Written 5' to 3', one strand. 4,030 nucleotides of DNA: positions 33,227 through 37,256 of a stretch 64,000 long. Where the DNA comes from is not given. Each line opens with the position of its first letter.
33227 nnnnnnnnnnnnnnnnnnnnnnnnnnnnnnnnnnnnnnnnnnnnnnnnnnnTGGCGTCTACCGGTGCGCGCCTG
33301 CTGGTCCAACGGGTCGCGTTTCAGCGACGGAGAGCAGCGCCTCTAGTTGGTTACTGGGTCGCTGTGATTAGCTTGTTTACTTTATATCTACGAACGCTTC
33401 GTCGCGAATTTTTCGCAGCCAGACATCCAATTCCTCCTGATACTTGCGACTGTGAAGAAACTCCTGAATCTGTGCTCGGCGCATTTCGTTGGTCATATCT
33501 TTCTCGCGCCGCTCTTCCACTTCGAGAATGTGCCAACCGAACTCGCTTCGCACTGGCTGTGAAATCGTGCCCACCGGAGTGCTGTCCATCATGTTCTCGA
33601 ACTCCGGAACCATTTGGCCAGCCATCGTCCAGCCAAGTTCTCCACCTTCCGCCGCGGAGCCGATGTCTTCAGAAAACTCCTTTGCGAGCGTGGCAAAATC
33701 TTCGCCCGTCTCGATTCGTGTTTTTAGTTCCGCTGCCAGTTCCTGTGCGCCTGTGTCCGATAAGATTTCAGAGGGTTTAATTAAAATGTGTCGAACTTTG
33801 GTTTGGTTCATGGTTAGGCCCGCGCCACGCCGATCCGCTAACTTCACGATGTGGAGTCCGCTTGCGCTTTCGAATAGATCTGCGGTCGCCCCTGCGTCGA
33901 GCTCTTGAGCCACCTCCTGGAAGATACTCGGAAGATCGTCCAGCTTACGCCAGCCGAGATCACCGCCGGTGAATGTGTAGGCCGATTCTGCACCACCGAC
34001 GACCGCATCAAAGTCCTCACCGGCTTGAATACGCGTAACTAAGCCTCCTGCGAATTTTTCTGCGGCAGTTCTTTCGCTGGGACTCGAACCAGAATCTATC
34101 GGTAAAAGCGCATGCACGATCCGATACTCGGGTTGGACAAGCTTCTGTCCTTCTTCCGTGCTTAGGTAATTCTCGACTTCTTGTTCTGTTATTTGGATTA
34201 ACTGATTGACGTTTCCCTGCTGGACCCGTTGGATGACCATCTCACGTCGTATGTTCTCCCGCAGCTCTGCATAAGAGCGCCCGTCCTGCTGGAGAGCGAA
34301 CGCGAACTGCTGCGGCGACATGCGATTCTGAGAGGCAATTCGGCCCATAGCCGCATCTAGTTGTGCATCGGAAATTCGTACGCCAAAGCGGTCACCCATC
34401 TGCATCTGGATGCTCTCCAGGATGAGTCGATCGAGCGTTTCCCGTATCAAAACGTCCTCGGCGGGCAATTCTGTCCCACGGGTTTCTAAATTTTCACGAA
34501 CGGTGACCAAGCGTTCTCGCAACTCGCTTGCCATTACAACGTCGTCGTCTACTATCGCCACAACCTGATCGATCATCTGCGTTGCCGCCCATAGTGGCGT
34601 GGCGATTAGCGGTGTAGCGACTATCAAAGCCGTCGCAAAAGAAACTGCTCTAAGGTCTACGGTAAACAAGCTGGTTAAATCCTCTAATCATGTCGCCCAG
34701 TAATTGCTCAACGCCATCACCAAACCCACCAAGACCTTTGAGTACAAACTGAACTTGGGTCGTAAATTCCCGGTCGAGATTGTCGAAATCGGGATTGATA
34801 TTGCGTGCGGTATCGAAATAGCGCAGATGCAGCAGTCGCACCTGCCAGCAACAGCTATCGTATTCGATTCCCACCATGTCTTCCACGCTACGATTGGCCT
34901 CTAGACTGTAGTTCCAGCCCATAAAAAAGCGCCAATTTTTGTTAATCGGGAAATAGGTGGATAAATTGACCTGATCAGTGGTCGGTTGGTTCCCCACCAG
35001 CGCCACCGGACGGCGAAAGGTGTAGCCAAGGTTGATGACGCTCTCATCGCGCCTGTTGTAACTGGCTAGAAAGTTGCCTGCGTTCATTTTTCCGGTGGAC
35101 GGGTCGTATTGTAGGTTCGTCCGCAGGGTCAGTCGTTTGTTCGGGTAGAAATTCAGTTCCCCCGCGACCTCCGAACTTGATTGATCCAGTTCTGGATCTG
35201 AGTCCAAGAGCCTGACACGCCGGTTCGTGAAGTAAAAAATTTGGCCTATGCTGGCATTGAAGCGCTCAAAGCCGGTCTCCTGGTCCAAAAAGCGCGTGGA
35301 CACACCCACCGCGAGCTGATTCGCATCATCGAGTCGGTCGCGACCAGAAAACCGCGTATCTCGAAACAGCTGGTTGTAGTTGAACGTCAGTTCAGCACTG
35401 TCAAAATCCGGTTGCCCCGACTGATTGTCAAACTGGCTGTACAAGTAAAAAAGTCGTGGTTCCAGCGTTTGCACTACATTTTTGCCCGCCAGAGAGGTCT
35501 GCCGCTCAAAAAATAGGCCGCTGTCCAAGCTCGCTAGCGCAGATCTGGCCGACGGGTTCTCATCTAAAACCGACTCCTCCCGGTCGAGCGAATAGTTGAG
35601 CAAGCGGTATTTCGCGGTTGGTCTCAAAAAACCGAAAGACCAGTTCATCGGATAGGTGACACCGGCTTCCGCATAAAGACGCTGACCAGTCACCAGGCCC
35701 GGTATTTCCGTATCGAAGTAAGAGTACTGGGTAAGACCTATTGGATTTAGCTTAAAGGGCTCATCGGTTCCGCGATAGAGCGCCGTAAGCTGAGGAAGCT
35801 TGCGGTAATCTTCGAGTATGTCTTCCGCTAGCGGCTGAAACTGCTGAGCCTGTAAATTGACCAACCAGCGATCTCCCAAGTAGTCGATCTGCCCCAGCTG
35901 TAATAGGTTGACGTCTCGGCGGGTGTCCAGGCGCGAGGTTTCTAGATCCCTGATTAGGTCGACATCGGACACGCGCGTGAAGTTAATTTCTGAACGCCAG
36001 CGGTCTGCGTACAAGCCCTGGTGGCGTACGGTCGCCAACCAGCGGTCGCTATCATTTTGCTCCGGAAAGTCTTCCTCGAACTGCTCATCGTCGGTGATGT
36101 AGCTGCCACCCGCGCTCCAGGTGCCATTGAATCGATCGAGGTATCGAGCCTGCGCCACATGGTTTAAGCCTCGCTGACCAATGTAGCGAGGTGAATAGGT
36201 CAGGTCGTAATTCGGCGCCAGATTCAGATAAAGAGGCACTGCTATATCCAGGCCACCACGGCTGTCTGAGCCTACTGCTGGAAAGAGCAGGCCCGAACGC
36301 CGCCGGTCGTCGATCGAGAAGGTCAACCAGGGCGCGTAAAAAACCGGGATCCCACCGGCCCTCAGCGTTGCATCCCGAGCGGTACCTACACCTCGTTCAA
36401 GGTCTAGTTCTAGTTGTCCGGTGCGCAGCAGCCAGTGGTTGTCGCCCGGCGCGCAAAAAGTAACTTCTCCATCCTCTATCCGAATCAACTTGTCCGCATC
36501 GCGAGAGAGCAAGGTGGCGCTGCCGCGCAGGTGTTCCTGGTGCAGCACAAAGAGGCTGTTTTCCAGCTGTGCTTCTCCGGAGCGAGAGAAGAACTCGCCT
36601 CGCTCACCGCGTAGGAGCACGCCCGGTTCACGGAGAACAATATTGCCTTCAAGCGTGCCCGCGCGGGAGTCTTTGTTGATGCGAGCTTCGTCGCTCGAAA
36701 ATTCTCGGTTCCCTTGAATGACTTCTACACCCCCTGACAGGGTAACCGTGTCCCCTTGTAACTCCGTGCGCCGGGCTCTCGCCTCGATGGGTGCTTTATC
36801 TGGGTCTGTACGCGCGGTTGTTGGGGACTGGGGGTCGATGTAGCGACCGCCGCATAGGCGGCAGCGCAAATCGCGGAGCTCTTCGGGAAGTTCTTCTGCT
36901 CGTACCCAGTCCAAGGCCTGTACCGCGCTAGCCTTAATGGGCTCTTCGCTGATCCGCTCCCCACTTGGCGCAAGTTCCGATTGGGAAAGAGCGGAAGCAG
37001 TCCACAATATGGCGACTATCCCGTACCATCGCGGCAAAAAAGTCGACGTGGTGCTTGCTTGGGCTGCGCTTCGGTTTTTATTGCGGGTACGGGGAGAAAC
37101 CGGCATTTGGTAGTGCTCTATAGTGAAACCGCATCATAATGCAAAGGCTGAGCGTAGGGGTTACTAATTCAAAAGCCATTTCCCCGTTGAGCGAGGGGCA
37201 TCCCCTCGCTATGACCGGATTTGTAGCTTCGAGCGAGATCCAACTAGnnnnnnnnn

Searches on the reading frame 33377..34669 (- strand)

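Call 5: search_protein_families(library=pfam, proteins=[window:33377-34669:-], max_evalue=0.001)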
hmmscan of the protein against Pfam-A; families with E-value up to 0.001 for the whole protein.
window:33377-34669:- (430 aa): 6 families
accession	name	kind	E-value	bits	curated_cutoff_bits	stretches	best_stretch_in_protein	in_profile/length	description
PF13616.12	Rotamase_3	-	3.9e-40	137.5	22.5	2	288-387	14-115/116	PPIC-type PPIASE domain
PF09312.16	SurA_N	-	3.4e-39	134.1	30.8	1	33-150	1-118/118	SurA N-terminal domain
PF00639.27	Rotamase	-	5.1e-38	130.4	21.7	2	294-385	1-96/97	PPIC-type PPIASE domain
PF13145.12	Rotamase_2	-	3.8e-16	60.4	27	2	308-390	34-111/121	PPIC-type PPIASE domain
PF13624.11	SurA_N_3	-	8e-11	42.5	27.2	1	14-149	19-161/162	SurA-like N-terminal domain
PF13623.11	SurA_N_2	-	3.4e-06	27.4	28.5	1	16-131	18-135/145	SurA-like N-terminal domain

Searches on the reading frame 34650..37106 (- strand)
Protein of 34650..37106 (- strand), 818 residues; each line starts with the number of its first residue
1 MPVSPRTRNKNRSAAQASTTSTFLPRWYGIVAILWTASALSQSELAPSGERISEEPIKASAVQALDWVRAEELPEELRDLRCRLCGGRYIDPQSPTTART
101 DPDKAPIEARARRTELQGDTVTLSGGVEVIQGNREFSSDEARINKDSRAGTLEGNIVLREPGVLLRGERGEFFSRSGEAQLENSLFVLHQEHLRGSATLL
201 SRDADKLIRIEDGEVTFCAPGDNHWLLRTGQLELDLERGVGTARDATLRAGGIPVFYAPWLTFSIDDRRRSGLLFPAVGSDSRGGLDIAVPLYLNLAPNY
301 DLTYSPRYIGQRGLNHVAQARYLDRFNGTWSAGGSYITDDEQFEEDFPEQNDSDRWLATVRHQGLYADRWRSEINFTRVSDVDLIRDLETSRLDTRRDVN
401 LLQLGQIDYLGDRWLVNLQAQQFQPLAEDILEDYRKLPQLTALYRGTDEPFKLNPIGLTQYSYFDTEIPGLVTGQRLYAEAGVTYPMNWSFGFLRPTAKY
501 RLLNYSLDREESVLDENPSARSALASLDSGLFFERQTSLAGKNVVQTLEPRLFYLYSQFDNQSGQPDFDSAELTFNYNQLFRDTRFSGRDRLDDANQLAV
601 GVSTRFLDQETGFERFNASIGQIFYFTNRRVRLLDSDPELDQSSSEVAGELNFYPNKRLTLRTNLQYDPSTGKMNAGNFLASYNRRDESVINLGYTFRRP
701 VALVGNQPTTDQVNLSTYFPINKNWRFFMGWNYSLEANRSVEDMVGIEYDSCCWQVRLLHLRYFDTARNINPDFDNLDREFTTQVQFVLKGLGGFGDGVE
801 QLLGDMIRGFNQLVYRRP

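Call 5: search_protein_families(library=pfam, proteins=[window:34650-37106:-], max_evalue=0.001)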
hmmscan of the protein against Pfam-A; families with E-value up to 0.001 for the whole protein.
window:34650-37106:- (818 aa): 1 family
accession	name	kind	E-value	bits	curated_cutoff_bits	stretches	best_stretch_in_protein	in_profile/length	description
PF04453.20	LptD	-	3.4e-89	300.3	22.4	1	354-725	2-384/384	LPS transport system D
